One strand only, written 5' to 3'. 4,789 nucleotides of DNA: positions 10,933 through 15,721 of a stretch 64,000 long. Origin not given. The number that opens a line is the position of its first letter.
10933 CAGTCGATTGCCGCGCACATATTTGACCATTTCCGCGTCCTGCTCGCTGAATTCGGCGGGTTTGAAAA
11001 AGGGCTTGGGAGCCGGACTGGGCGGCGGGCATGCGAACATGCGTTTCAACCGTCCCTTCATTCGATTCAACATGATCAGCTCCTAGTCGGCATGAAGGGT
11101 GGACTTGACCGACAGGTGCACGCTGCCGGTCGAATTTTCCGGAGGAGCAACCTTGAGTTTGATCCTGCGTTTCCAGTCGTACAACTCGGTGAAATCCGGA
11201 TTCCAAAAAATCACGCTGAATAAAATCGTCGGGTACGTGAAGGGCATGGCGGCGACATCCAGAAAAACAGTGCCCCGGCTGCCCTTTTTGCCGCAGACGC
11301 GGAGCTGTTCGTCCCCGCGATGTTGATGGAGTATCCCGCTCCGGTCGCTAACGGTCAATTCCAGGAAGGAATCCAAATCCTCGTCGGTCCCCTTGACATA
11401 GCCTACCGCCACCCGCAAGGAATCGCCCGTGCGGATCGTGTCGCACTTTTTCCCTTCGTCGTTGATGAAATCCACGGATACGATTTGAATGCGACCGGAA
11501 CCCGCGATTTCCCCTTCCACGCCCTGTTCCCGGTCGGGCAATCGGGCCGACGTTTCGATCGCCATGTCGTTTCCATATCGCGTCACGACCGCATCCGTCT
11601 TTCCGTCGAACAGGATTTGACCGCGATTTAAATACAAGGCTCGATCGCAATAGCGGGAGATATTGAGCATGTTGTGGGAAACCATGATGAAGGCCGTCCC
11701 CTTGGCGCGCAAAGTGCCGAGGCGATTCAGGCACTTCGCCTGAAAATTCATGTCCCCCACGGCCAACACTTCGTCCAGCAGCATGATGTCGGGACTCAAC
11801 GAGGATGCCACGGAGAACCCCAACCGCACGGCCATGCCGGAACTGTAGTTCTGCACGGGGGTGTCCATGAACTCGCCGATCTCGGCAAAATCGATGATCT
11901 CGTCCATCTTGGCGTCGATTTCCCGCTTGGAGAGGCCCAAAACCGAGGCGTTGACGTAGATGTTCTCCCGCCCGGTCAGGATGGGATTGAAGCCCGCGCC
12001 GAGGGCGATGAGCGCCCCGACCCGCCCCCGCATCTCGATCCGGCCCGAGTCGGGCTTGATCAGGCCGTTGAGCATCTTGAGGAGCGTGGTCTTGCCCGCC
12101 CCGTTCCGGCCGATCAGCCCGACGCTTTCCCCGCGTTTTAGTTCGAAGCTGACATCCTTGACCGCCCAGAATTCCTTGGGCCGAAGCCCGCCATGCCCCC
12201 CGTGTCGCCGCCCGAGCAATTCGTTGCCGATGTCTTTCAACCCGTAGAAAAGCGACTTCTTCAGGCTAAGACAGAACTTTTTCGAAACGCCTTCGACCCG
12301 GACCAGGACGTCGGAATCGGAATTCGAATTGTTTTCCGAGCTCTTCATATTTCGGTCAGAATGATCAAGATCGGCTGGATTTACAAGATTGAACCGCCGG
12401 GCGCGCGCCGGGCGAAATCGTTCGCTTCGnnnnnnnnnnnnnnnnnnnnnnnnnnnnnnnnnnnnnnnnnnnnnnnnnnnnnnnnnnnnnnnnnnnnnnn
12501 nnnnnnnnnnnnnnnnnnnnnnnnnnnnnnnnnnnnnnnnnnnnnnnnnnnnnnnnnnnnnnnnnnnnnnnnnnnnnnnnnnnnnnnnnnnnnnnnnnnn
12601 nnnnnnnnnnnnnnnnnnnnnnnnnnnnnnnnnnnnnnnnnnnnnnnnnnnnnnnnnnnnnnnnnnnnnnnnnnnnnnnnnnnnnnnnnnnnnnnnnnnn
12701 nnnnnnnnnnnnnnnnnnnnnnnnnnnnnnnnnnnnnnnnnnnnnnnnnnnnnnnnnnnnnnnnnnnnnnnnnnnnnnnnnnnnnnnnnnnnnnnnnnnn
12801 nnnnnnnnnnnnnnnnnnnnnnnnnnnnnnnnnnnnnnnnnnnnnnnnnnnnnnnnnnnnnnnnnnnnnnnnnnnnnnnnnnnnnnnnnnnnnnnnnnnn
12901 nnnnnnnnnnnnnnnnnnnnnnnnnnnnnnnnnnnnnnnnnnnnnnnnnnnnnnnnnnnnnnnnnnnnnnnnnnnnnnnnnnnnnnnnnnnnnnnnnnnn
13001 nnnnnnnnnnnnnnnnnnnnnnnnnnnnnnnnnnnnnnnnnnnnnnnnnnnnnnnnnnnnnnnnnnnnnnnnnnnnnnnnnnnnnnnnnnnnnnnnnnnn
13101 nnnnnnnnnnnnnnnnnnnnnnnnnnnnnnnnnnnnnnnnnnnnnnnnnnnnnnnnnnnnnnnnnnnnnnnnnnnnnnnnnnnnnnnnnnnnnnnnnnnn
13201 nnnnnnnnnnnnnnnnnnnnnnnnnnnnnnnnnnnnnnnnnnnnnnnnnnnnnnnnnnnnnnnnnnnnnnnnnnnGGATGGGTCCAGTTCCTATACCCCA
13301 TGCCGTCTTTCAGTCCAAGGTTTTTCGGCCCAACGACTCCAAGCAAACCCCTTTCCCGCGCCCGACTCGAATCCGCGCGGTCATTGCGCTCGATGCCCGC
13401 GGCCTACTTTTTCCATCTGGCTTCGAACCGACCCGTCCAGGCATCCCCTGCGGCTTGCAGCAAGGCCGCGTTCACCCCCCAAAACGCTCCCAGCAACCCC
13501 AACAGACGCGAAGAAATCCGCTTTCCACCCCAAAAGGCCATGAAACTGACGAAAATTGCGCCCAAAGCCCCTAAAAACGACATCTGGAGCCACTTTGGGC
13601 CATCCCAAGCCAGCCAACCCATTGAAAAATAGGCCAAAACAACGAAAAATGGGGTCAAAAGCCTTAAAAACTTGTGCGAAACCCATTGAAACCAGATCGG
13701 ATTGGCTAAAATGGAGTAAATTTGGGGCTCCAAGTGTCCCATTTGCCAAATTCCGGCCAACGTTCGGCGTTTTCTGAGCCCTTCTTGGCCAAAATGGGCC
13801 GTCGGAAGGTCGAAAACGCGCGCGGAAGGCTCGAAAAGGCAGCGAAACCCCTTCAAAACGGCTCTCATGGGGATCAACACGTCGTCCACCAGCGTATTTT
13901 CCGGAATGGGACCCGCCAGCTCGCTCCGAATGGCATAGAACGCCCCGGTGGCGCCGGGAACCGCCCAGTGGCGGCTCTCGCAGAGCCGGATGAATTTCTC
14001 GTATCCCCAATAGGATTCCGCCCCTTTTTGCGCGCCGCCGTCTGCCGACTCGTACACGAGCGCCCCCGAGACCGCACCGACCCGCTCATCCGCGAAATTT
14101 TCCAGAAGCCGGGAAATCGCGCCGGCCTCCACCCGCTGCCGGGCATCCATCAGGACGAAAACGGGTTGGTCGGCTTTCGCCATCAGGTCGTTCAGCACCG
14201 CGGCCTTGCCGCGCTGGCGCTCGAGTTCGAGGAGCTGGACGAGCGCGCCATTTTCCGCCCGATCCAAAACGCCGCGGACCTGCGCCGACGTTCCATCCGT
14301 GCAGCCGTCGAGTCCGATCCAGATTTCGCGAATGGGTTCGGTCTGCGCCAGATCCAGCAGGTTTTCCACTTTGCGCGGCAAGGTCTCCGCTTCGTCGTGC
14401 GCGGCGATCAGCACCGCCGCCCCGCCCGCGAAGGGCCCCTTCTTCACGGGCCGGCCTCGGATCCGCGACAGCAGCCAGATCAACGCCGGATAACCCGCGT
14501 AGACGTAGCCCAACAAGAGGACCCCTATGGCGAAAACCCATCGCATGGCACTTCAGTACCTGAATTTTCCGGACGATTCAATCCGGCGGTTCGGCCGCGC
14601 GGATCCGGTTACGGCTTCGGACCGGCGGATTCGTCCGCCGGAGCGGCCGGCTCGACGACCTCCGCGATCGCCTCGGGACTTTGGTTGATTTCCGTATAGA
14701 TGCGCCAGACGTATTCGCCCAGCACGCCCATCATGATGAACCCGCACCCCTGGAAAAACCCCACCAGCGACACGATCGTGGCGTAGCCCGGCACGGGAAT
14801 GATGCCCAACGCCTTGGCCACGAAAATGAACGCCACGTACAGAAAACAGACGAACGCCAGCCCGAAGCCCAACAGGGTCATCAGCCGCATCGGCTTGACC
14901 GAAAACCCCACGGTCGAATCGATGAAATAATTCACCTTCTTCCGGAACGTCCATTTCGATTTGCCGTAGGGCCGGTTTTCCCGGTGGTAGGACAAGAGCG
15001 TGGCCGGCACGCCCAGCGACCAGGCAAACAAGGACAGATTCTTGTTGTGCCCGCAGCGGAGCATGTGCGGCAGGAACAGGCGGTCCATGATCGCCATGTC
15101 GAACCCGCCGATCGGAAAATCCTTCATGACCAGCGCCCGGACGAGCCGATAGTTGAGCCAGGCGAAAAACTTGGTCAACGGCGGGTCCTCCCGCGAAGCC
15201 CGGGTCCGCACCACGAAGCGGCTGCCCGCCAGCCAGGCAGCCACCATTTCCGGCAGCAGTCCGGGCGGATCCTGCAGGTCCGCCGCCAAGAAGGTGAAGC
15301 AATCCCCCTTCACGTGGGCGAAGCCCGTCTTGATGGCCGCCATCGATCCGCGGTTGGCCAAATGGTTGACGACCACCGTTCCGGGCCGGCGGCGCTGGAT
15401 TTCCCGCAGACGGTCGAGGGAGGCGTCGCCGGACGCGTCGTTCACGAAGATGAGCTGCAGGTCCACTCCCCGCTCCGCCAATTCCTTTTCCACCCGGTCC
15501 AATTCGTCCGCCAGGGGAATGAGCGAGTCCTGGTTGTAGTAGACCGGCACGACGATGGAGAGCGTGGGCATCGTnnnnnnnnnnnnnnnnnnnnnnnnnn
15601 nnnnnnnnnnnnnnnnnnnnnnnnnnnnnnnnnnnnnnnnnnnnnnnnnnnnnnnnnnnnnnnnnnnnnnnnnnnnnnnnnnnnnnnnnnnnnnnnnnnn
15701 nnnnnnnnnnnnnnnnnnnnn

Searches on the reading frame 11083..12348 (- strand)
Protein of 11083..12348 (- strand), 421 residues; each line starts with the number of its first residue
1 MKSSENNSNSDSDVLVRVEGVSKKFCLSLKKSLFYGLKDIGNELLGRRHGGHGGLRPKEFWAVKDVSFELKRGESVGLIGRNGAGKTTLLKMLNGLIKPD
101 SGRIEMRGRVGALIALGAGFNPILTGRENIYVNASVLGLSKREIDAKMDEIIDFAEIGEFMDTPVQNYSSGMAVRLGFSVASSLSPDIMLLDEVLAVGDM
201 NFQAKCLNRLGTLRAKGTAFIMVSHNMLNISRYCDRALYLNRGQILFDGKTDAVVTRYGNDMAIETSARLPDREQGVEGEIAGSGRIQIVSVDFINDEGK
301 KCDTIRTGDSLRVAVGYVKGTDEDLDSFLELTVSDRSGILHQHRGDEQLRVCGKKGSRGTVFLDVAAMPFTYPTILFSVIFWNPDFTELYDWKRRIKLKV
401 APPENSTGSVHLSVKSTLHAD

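Call 4: search_protein_families(library=pfam, proteins=[window:11083-12348:-])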
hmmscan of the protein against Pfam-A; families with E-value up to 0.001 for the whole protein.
window:11083-12348:- (421 aa): 3 families
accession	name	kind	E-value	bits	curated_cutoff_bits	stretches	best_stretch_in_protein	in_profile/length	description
PF00005.33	ABC_tran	-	1.1e-23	84.8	25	1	63-194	1-135/137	ABC transporter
PF14524.12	Wzt_C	-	0.00022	21.7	30.4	1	282-393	5-121/143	Wzt C-terminal domain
PF13304.12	AAA_21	-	0.00091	19.8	27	0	77-98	3-30/304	AAA domain, putative AbiEii toxin, Type IV TA system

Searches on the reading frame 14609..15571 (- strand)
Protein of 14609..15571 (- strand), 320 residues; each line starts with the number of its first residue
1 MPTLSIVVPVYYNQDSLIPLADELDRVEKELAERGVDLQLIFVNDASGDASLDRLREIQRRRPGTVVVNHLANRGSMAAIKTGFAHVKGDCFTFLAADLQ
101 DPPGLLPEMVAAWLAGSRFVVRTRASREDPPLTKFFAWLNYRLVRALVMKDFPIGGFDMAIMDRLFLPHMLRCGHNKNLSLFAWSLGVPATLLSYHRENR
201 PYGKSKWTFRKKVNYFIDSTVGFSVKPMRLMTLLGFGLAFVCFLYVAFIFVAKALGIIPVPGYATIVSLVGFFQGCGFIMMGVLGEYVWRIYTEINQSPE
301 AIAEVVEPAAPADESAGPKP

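Call 4: search_protein_families(library=pfam, proteins=[window:14609-15571:-])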
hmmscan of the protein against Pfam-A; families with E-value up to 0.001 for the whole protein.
window:14609-15571:- (320 aa): 2 families
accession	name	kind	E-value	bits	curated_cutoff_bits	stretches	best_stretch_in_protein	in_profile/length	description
PF00535.33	Glycos_transf_2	-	2.4e-17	63.8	23.3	1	5-142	1-139/168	Glycosyl transferase family 2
PF12804.13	NTP_transf_3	-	1.1e-05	26.1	27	1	25-145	28-139/160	MobA-like NTP transferase domain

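Call 7: search_protein_families(library=ncbifam, proteins=[window:14609-15571:-])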
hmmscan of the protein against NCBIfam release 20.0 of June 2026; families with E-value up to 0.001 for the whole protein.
window:14609-15571:- (320 aa): 7 families
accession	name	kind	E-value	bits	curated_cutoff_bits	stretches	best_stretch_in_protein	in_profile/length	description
NF047588.1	GlcsyltransPgfSStrep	equivalog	2.7e-44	151.6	500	1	4-303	3-302/308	glycosyltransferase PgfS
NF007986.1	PRK10714.1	equivalog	1.8e-35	122.5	529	1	4-301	8-306/316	undecaprenyl-phosphate 4-deoxy-4-formamido-L-arabinose transferase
TIGR03965.1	mycofact_glyco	equivalog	1.1e-07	31.1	280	1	2-113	74-179/467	mycofactocin biosynthesis glycosyltransferase MftF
NF007482.0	PRK10073.1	equivalog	2.9e-07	29.8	423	1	2-105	6-102/334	glycosyltransferase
TIGR03937.1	PgaC_IcaA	equivalog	3.7e-07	29.5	422.3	1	2-98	45-135/407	poly-beta-1,6-N-acetyl-D-glucosamine synthase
TIGR04283.1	glyco_like_mftF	equivalog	3.6e-06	26.7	182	1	4-140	1-128/221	TIGR04283 family arsenosugar biosynthesis glycosyltransferase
NF041875.1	EPS_EpsD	equivalog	5.9e-05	22.6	370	1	4-142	1-135/325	exopolysaccharide biosynthesis glycosyltransferase EpsD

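Call 10: find_encoding_contigs(protein=window:14609-15571:-, flank=10000, max_places=6)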
Protein window:14609-15571:- (320 aa): no gene with exactly this product is on record in the collection.

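Call 38: list_cluster_members(proteins=[P0001, window:14609-15571:-, window:16678-17103:-, window:38714-39805:-, window:29229-30437:-, window:12430-13275:-, window:49680-50960:+, window:11083-12348:-])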
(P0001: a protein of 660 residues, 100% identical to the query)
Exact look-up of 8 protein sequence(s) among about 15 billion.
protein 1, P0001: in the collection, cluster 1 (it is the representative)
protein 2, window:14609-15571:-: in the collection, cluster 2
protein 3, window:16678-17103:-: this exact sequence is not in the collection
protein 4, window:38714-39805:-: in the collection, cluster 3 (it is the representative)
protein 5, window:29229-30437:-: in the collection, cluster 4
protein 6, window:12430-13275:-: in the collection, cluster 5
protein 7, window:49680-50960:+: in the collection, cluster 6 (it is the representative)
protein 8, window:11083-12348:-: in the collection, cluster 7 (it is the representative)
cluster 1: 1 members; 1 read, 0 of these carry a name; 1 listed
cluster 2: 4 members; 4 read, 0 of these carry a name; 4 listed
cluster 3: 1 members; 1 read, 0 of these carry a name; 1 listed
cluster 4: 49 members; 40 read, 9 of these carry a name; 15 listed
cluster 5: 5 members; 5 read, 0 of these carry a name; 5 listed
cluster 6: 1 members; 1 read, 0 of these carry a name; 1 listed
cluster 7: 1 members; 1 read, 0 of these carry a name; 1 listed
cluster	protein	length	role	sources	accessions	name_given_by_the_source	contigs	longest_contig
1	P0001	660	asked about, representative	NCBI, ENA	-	-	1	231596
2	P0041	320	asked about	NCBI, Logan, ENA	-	-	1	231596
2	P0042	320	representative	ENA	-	-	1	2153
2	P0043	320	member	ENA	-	-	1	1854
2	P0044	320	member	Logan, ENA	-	-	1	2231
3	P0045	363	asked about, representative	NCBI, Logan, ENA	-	-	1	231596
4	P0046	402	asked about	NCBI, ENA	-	-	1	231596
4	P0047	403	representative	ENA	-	-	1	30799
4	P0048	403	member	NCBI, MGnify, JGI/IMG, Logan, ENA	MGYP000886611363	FL=1 | tyrosyl-tRNA synthetase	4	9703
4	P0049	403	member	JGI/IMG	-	tyrosyl-tRNA synthetase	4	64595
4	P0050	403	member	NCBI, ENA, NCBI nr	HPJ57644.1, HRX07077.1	MAG TPA: tyrosine--tRNA ligase [Kiritimatiellia bacterium] | tyrosine--tRNA ligase [Kiritimatiellia bacterium]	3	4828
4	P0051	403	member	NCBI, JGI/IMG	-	tyrosyl-tRNA synthetase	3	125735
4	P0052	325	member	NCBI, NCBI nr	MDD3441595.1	MAG: tyrosine--tRNA ligase, partial [Kiritimatiellae bacterium] | tyrosine--tRNA ligase [Kiritimatiellia bacterium]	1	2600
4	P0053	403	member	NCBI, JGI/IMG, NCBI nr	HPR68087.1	MAG TPA: tyrosine--tRNA ligase [Kiritimatiellia bacterium] | tyrosine--tRNA ligase [Kiritimatiellia bacterium]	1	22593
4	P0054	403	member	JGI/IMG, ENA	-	tyrosyl-tRNA synthetase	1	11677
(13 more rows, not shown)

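Call 72: search_solved_structures(query=window:14609-15571:-, max_evalue=0.00001)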
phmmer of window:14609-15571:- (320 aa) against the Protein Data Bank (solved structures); distinct sequences matched with E-value up to 0.00001: 7.
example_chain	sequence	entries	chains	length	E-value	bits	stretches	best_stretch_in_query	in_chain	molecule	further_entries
5ekp_C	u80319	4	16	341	1.8e-40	142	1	4-299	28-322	Uncharacterized glycosyltransferase sll0501 | Glycosyltransferase sll0501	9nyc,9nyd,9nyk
9nye_A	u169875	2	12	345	1.9e-40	142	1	4-299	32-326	Glycosyltransferase sll0501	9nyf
5eke_A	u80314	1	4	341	8.8e-40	139.8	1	4-299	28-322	Uncharacterized glycosyltransferase sll0501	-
9bhc_C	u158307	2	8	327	7.8e-34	120.2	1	4-309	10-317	Undecaprenyl-phosphate 4-deoxy-4-formamido-L-arabinose transferase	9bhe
8vxh_A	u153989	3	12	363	1.1e-33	119.7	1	4-309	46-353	Undecaprenyl-phosphate 4-deoxy-4-formamido-L-arabinose transferase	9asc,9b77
9hwj_A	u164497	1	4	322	2.2e-33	118.7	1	4-311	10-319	Undecaprenyl-phosphate 4-deoxy-4-formamido-L-arabinose transferase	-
5mlz_A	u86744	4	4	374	2e-11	46.6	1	4-124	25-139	Dolichol monophosphate mannose synthase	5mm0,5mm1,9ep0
